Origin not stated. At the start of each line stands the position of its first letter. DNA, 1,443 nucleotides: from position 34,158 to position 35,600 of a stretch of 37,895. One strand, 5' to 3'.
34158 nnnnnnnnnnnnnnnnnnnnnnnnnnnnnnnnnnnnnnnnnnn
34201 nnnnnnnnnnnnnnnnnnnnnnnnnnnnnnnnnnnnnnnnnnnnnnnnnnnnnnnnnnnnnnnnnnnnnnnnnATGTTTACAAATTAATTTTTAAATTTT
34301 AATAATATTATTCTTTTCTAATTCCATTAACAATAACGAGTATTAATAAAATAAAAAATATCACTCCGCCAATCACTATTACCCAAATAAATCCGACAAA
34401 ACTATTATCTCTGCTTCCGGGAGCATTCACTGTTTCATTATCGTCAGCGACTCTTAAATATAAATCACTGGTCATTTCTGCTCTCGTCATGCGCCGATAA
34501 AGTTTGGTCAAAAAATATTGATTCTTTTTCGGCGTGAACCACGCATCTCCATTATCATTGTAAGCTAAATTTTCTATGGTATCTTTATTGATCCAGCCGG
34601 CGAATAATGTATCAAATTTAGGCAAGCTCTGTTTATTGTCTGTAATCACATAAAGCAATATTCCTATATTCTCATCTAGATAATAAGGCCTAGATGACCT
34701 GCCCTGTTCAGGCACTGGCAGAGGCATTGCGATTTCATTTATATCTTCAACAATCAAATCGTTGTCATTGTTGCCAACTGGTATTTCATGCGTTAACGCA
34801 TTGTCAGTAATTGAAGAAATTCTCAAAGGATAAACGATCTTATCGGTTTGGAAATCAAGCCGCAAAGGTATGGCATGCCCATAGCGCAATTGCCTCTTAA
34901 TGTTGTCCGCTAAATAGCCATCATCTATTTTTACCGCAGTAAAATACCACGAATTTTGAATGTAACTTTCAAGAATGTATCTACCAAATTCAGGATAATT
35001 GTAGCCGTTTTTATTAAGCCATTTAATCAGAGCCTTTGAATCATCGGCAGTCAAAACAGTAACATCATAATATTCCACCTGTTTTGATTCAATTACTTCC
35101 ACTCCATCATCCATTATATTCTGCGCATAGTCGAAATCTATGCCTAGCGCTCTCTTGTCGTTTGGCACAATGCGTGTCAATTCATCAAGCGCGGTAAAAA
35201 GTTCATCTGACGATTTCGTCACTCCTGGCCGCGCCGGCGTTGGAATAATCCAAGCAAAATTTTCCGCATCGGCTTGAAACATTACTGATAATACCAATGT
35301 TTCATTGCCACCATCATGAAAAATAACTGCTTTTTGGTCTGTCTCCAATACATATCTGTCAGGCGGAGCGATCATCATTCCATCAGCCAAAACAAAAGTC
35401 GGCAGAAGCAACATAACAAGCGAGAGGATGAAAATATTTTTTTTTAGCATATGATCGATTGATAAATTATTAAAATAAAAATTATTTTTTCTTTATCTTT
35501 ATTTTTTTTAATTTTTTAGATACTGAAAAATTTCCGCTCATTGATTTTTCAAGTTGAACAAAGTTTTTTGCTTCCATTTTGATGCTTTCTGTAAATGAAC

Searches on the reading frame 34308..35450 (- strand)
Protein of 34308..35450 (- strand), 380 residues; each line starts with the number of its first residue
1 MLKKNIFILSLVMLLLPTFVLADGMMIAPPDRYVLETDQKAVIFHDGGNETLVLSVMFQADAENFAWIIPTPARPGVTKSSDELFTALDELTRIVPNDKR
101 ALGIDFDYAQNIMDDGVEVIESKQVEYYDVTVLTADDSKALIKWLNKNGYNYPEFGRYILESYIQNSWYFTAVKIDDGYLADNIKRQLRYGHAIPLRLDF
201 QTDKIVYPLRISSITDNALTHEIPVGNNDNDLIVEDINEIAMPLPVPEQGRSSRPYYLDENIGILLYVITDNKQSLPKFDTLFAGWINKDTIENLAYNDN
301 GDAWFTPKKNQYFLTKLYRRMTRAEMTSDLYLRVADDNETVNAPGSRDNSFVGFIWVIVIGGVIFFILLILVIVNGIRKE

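Call 73: search_protein_families(library=pfam, proteins=[window:34308-35450:-], max_evalue=0.0001)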
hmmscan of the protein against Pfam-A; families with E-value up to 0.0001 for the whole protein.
window:34308-35450:- (380 aa): 1 family
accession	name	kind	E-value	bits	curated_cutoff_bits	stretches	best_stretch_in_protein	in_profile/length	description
PF10092.14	DUF2330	-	4.5e-35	121.7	24.7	1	23-215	7-202/279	Uncharacterized protein conserved in bacteria (DUF2330)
